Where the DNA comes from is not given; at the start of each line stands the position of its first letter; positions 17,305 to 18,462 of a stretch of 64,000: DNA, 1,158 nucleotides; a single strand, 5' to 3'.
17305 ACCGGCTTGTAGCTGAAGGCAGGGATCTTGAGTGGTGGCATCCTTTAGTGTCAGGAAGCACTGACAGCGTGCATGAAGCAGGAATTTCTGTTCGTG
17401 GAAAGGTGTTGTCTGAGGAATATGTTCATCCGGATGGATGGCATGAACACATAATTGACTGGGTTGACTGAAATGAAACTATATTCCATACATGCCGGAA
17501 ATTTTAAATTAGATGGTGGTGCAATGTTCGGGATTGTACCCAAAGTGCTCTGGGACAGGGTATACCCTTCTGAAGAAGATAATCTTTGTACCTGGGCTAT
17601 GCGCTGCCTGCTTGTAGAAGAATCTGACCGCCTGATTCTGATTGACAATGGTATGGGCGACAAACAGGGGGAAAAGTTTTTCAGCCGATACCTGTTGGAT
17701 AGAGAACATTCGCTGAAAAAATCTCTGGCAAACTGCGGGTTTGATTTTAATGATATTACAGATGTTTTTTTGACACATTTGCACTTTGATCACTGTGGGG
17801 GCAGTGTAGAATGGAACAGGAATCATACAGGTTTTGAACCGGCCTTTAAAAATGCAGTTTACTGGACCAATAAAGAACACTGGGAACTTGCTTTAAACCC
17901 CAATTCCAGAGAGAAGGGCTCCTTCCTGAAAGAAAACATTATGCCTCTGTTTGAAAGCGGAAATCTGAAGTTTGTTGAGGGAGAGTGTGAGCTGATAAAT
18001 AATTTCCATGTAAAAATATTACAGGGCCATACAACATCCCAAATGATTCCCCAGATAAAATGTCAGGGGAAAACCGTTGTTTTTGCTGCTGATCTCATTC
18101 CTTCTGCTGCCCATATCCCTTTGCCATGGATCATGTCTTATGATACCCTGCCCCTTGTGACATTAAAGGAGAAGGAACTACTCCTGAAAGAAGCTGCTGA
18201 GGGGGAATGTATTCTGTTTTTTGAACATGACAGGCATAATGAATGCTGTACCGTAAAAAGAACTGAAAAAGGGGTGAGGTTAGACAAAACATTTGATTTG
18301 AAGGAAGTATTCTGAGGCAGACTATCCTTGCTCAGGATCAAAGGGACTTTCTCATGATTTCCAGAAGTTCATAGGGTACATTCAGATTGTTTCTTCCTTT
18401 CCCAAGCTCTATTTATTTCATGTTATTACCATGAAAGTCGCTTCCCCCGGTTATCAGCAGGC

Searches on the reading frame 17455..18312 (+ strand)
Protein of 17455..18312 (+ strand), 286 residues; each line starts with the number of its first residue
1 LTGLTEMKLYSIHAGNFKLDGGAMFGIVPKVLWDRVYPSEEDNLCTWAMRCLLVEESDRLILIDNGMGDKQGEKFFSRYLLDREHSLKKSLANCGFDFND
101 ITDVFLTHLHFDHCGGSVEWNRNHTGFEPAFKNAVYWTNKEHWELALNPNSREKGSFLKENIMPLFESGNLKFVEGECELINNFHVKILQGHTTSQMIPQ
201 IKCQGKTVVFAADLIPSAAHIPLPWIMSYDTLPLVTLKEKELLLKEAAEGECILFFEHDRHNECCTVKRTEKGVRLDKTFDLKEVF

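Call 23: search_protein_families(library=pfam, proteins=[window:17455-18312:+], max_evalue=0.01)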
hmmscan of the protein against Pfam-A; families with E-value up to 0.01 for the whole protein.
window:17455-18312:+ (286 aa): 2 families
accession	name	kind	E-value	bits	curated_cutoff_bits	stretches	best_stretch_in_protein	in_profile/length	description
PF00753.33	Lactamase_B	-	9.6e-14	52.2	22.7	1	51-225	8-161/196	Metallo-beta-lactamase superfamily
PF12706.13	Lactamase_B_2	-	0.0054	16.8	27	1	95-122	25-52/200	Beta-lactamase superfamily domain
